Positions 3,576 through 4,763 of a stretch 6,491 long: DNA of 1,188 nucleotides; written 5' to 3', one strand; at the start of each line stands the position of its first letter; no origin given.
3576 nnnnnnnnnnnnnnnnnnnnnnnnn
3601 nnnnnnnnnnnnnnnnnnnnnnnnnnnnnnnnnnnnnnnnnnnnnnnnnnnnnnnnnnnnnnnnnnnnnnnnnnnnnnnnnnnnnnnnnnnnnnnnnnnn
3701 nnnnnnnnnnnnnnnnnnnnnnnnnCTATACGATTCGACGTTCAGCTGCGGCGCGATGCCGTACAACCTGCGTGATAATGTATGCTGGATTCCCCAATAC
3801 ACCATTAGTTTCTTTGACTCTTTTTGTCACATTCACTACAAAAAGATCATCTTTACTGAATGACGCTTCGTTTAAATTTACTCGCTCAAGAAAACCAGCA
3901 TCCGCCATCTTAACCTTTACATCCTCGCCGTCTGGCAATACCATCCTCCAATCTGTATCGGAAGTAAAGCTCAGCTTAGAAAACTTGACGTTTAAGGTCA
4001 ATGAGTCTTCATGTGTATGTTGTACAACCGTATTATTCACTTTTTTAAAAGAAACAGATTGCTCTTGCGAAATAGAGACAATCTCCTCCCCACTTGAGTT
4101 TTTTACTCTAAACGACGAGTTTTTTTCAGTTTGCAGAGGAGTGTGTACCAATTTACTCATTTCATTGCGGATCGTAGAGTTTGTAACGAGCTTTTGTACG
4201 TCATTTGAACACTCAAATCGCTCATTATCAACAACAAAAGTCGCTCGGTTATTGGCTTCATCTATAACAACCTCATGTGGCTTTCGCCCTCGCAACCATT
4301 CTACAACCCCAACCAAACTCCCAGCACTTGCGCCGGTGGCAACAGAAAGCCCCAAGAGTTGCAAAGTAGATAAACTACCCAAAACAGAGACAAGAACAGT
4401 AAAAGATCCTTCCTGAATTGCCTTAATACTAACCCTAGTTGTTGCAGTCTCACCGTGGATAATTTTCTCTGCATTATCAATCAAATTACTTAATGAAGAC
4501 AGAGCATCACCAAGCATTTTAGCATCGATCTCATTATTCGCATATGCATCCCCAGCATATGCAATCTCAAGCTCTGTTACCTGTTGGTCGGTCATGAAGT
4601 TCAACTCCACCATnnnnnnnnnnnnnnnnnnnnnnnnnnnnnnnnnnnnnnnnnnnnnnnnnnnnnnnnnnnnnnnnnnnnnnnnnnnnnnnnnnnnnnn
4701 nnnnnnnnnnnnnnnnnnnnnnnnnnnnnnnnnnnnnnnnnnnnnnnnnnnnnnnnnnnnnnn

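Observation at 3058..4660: Candidate undescribed three-gene membrane-protein operon (A-B-C) inserted between hokD and the nin/Q region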

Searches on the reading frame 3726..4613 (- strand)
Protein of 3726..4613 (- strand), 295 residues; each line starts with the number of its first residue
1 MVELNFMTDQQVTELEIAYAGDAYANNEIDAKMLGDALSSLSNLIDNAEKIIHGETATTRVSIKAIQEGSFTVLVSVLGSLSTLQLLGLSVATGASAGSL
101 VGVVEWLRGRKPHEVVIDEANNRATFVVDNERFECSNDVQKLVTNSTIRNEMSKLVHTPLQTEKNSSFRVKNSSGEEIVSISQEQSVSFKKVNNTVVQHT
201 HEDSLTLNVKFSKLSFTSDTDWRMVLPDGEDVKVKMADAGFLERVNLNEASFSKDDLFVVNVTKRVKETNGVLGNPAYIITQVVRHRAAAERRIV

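Call 3: search_protein_families(library=pfam, proteins=[window:3726-4613:-], max_evalue=1)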
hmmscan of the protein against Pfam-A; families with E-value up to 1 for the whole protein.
window:3726-4613:- (295 aa): 2 families
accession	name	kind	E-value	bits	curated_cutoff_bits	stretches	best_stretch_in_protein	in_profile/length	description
PF18438.7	Glyco_hydro_38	-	0.13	12.8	28.4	0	147-189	30-72/111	Glycosyl hydrolases family 38 C-terminal domain 1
PF19953.4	EACC1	-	0.17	12.3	23.6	1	83-143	42-103/107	Effector Associated Constant Component 1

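Call 4: search_protein_families(library=phrogs, proteins=[window:3726-4613:-], max_evalue=1)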
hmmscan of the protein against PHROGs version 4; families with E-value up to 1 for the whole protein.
window:3726-4613:- (295 aa): 2 families
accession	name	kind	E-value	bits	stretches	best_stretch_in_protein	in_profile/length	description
phrog_3243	-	unknown function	1.3e-67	229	1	8-292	5-290/293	-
phrog_812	-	lysis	0.15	13.3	1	159-205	37-82/102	Rz-like spanin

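Call 5: search_protein_families(library=padloc, proteins=[window:3726-4613:-], max_evalue=1)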
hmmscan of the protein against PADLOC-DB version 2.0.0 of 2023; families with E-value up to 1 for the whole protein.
window:3726-4613:- (295 aa): 1 family
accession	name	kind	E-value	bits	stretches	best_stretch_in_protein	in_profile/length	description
PDLC05015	PDC-S42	-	1.2e-46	157.6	1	13-291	4-294/302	-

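Call 6: search_protein_families(library=ncbifam, proteins=[window:3726-4613:-], max_evalue=1)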
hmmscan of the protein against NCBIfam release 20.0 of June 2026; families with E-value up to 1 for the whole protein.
window:3726-4613:- (295 aa): 1 family
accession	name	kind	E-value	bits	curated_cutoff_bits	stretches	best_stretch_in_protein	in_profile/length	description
NF053583.1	LAPAL_fam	equivalog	1.2e-61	208.6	60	1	16-287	2-291/292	LAPAL motif-containing putative phage structural protein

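Call 12: find_homologous_proteins(query=window:3726-4595:-)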
Query window:3726-4595:- (289 aa): 26 proteins with E <= 0.001 among 2169 candidates.
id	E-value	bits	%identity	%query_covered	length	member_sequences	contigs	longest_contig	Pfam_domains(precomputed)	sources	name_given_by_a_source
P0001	7.9e-178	607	100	100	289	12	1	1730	-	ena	-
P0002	7.6e-160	548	89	100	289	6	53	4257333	-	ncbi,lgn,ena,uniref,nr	ncbi:TPA: hypothetical protein NY293_005209 [Escherichia coli]|uniref:Uncharacterized protein n=1 Ta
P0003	9.7e-132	456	74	100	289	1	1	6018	-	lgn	-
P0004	8.8e-128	443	71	100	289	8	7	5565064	-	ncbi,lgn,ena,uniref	ncbi:hypothetical protein [Raoultella sp. zjy_5]|uniref:hypothetical protein n=1 Tax=Raoultella TaxI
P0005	2.4e-127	442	71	100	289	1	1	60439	-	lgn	-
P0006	4.8e-127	441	73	100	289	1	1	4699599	-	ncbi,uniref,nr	ncbi:hypothetical protein [Mixta intestinalis]|uniref:Uncharacterized protein n=1 Tax=Mixta intestin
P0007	2.1e-126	439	70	100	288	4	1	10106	-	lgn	-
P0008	7.0e-126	437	71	100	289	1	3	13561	-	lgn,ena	-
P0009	7.4e-120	417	67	100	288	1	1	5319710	-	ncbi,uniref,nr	ncbi:hypothetical protein D8682_25200 [Buttiauxella sp. 3AFRM03]|uniref:hypothetical protein n=1 Tax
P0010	8.8e-118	410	66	100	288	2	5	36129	-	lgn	-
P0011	2.2e-112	393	65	100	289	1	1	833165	-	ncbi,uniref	ncbi:hypothetical protein [Citrobacter sp. UYEF32]|uniref:hypothetical protein n=1 Tax=Citrobacter s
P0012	5.0e-101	355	58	100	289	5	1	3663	-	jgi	jgi:hypothetical protein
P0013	3.3e-99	349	58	100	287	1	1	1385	-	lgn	-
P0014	3.5e-98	346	57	100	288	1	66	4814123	-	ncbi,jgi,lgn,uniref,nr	ncbi:TPA: hypothetical protein QCD44_002104 [Enterobacter hormaechei]|uniref:Uncharacterized protein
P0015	3.7e-94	333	56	100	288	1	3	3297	-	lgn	-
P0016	3.8e-92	326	54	98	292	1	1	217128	-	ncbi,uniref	ncbi:hypothetical protein [Serratia nevei]|uniref:hypothetical protein n=1 Tax=Serratia nevei TaxID=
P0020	8.9e-67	243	42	100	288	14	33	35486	-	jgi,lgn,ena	-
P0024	5.9e-65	237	42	98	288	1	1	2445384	-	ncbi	ncbi:hypothetical protein RCS94_03580 [Orbaceae bacterium ac157xtp]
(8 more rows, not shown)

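Call 13: find_encoding_contigs(protein=P0024, flank=6000, max_places=2)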
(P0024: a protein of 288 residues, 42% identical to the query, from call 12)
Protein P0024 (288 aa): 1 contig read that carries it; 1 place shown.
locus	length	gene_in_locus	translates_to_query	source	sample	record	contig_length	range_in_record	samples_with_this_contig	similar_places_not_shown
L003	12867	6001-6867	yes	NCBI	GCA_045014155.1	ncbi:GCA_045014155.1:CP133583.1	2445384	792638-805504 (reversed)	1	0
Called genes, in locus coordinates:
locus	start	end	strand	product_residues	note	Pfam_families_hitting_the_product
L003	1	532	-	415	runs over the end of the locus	PF13401:AAA_22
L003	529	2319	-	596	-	-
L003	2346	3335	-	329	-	-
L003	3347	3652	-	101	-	PF09339:HTH_IclR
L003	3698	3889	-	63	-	-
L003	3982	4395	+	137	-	PF15731:MqsA_antitoxin (weak), PF12844:HTH_19 (weak), PF13560:HTH_31 (weak), PF01381:HTH_3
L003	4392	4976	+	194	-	PF27202:Flk_N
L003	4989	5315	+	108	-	-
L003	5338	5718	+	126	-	-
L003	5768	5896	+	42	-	-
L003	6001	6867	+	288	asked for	-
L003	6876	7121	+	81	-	-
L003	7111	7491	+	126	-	-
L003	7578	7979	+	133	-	PF13272:Holin_2-3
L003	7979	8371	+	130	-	PF01464:SLT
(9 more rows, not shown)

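Call 14: find_encoding_contigs(protein=P0016, flank=6000, max_places=2)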
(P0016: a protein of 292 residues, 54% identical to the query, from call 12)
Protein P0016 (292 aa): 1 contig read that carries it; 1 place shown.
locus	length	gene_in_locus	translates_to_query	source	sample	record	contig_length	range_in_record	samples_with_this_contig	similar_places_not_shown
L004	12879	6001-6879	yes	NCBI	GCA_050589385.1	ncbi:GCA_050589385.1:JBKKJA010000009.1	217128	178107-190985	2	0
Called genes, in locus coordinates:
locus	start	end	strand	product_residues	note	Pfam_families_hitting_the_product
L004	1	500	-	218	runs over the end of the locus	PF12710:HAD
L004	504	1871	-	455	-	PF00367:PTS_EIIB, PF02378:PTS_EIIC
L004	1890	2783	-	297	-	PF13580:SIS_2, PF22198:GKRP_SIS_2 (faint), PF22645:GKRP_SIS_N, PF01380:SIS, PF20741:GKRP-like_C (weak)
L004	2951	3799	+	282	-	PF01418:HTH_6, PF01380:SIS, PF13580:SIS_2 (weak)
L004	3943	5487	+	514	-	PF00884:Sulfatase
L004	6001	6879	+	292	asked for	-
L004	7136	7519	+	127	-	-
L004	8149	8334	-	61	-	-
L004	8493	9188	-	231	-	-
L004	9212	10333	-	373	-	PF05954:Phage_GPD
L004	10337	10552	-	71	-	PF05489:Phage_tail_X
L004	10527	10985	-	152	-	PF06995:Phage_P2_GpU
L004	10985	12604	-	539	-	-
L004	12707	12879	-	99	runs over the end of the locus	PF10109:Phage_TAC_7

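Call 15: find_encoding_contigs(protein=P0014, flank=6000, max_places=3)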
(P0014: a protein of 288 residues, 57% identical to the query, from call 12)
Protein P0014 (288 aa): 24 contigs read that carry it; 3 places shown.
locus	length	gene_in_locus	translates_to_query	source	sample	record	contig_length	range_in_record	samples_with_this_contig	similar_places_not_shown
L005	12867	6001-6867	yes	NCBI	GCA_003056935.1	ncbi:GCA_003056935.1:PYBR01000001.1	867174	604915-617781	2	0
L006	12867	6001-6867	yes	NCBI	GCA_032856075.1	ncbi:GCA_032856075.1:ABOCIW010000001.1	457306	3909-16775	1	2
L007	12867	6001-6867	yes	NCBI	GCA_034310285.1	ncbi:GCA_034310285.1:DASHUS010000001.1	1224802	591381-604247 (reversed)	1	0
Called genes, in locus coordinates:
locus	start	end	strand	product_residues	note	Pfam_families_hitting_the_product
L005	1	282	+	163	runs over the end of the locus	-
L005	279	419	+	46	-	-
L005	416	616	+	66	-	-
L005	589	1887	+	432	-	PF05272:VapE-like_dom, PF19263:DUF5906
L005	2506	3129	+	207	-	PF00239:Resolvase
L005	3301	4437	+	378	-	-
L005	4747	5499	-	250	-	PF12869:tRNA_anti-like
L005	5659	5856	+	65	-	-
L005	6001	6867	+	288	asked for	-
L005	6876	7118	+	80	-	-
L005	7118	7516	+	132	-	-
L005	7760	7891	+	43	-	-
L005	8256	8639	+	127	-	PF10799:YliH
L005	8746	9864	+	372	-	PF07995:GSDH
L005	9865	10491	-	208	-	PF02798:GST_N, PF13417:GST_N_3, PF13409:GST_N_2, PF00043:GST_C, PF13410:GST_C_2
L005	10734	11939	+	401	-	PF00768:Peptidase_S11, PF13354:Beta-lactamase2, PF07943:PBP5_C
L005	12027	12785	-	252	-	PF08220:HTH_DeoR, PF00455:DeoRC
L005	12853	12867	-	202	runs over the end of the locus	PF01569:PAP2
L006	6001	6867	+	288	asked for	-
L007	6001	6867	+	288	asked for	-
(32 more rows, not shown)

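Call 16: find_encoding_contigs(protein=P0020, flank=6000, max_places=3)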
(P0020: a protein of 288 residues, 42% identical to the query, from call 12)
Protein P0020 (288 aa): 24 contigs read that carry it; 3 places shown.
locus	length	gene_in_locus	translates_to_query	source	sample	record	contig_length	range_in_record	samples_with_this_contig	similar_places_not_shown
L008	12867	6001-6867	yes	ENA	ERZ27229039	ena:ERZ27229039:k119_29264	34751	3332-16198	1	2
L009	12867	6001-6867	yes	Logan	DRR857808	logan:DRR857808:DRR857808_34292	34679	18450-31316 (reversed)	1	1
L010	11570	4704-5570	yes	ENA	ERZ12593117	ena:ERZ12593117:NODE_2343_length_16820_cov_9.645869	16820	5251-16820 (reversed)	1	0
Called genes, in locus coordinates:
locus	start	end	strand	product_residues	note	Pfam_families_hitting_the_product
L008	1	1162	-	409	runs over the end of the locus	PF13401:AAA_22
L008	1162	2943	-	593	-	-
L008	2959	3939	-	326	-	PF09762:CCDC93_CC (faint)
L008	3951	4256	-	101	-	-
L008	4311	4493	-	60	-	-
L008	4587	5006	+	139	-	-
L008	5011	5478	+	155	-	-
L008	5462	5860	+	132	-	-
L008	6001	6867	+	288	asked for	-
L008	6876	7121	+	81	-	-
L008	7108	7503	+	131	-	-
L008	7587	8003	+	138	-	PF13272:Holin_2-3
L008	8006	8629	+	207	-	PF01464:SLT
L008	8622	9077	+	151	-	-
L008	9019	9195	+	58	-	-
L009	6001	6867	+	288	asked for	-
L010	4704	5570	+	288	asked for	-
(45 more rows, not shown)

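Call 26: search_solved_structures(query=A1, max_evalue=10)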
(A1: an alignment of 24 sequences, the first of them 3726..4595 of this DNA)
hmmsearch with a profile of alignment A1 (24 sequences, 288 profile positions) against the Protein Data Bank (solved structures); distinct sequences matched with E-value up to 10: 1.
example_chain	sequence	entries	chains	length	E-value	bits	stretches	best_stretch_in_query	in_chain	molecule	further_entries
6tf9_RP1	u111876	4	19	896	0.03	16.8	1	146-243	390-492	Gamma-tubulin complex component 2 | Gamma-tubulin complex component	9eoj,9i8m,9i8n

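Call 29: predict_structure(alignment_id=A1)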
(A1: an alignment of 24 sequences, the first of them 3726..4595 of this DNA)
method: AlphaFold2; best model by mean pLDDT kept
length: 289 residues; sequences in the alignment: 24
mean_pLDDT: 75.9   pTM: 0.58
mean pLDDT of the five models: 75.9, 73.4, 72.9, 71.8, 67.5
residues with pLDDT >= 90: 2; 70-90: 218; 50-70: 54; < 50: 15
segments of 3 or more residues with pLDDT < 50: 1-4, 86-89, 285-289
pLDDT, mean of each block of 10 residues (from residue 1): 56 80 77 86 82 72 57 70 57 75 72 79 82 82 87 88 79 84 69 73 83 84 88 80 66 86 72 85 49
secondary structure, 60 per line:
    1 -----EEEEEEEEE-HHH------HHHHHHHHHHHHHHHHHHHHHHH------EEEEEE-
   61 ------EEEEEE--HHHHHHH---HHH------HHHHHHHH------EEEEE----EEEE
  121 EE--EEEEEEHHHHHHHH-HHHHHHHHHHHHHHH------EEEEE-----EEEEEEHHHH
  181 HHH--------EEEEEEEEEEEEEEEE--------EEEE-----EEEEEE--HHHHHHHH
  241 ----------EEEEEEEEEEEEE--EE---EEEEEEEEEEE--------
elements in order: E6-14 H25-47 E54-59 E67-72 H75-81 H94-101 E108-112 E117-122 E125-130 H131-138 H140-154 E161-165 E171-176 H177-183 E192-207 E216-219 E225-230 H233-240 E251-263 E271-281

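Call 31: search_protein_representatives(alignment_id=A1)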
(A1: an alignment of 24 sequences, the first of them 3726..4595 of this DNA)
Query: 24 sequences, 288 profile positions. Proteins with E-value up to 0.001 (for the whole library): 2851; up to 1e-10: 1428; up to 1e-30: 148. The best 150 are listed.
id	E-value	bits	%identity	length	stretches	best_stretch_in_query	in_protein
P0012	1.5e-136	470.7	-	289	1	2-288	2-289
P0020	6.4e-133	458.8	-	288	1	1-288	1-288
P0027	1.4e-97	342.8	-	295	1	4-288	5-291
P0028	1.9e-88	312.8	-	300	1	5-288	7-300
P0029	1.8e-80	286.7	-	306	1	8-288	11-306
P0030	8.3e-78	277.9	-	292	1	3-288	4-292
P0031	6.6e-64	232.3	-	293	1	8-288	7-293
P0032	3.3e-61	223.4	-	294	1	7-288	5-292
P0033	1.0e-59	218.6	-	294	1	1-288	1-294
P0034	1.4e-58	214.8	-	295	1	6-286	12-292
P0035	1.6e-58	214.6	-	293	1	1-285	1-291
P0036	2.3e-58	214.1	-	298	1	6-281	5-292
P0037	6.9e-58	212.5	-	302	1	3-287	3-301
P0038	7.9e-57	209.1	-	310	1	8-288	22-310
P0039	1.1e-56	208.6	-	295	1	7-288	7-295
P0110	2.6e-36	141.8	-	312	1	9-284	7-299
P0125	1.3e-34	136.1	-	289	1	5-278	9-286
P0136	2.3e-33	132.0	-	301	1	9-277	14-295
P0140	3.5e-33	131.5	-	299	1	7-283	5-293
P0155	3.6e-32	128.2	-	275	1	10-276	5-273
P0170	6.0e-31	124.1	-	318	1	6-284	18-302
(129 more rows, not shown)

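Call 38: find_related_loci(query=A1, collection=viral_contigs, flank=6000)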
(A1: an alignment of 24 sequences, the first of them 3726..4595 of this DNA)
Query A1 (289 aa) in viral_contigs; peptide patterns used: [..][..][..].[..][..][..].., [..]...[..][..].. (x = any residue, [..] = any of these).
69 stretches matched a pattern; 27 encode a relative of the query (tblastn E <= 1e-3); 27 distinct loci.
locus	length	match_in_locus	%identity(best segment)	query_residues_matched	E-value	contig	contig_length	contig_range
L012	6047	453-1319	100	1-289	0e+0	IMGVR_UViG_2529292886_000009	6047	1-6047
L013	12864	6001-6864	67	1-289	5e-132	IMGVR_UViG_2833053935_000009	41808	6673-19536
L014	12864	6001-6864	65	1-289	7e-124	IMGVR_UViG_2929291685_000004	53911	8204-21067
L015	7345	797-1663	58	1-289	8e-112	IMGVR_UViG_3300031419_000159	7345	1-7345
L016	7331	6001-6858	50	3-289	2e-98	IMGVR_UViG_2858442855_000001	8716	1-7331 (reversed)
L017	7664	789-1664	52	1-289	5e-92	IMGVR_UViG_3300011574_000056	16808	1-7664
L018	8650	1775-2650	52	1-289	5e-92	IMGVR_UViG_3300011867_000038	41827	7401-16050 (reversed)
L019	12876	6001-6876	51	1-289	2e-91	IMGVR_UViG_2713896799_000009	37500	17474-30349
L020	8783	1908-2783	51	1-289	2e-91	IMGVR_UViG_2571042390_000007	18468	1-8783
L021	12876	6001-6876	51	1-289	2e-91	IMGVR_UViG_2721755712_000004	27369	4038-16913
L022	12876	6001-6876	51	1-289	2e-91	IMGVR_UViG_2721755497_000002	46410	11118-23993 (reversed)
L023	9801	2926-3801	51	1-289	2e-91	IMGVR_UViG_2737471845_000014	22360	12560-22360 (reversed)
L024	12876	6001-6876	51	1-289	2e-91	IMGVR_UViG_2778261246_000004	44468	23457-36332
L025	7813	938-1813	53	1-289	2e-91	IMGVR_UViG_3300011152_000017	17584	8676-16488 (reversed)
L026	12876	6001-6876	51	1-289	2e-91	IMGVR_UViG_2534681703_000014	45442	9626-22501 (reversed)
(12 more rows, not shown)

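Call 41: fold_search(model_id=the predicted structure, library=viral)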
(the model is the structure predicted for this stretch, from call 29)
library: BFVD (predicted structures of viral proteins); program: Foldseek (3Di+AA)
matches with E <= 10: 890; with E <= 0.001: 5
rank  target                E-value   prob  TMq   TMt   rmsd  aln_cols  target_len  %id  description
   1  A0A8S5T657            2.4e-11  1.00  0.33  0.35  12.2       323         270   14  Uncharacterized protein [Myoviridae sp. ctLIM9]
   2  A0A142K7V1            2.2e-08  1.00  0.32  0.50   2.1       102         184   20  Uncharacterized protein [Mycobacterium phage Pipsqueaks]
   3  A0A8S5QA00            2.8e-08  1.00  0.33  0.27  12.3       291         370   11  DUF6575 domain-containing protein [Siphoviridae sp. ctoic9]
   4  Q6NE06                4.0e-05  1.00  0.36  0.29  13.6       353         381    7  Uncharacterized protein [Leptospira phage LE1]
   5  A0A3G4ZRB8            8.8e-04  0.44  0.17  0.10  16.1       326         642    9  Uncharacterized protein [Dasosvirus sp.]
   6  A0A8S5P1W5            2.9e-03  0.99  0.23  0.40   8.1       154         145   16  Uncharacterized protein [Myoviridae sp. ctakU3]
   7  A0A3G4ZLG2            4.0e-03  0.69  0.15  0.22  13.6       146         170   12  Translation elongation factor KOW-like domain-containing protein [Terrestrivirus sp.]
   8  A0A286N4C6            1.2e-02  0.92  0.14  0.36   7.8        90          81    8  Uncharacterized protein [Arthrobacter phage Molivia]
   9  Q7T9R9                1.6e-02  0.21  0.14  0.12  17.0       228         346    9  Lef-3 [Adoxophyes orana granulovirus]
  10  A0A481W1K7            3.2e-02  0.10  0.15  0.08  21.6       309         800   10  (no name in the UniProt tables at hand)
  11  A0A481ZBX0            4.7e-02  0.38  0.17  0.14  13.5       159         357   11  DNA ligase [Pithovirus LCPAC403]
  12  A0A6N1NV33            5.0e-02  0.51  0.18  0.29  12.9       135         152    7  Mimivirus translation initiation factor 5A [Tupanvirus deep ocean]
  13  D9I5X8                7.8e-02  0.63  0.17  0.36   5.0        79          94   16  Uncharacterized protein [Acinetobacter phage 133]
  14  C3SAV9                9.2e-02  0.84  0.18  0.34   4.5        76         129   14  E4 ORFA [Murine adenovirus 3]
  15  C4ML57                9.2e-02  0.47  0.17  0.35   6.7        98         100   15  p57 [Xanthomonas phage phiL7]
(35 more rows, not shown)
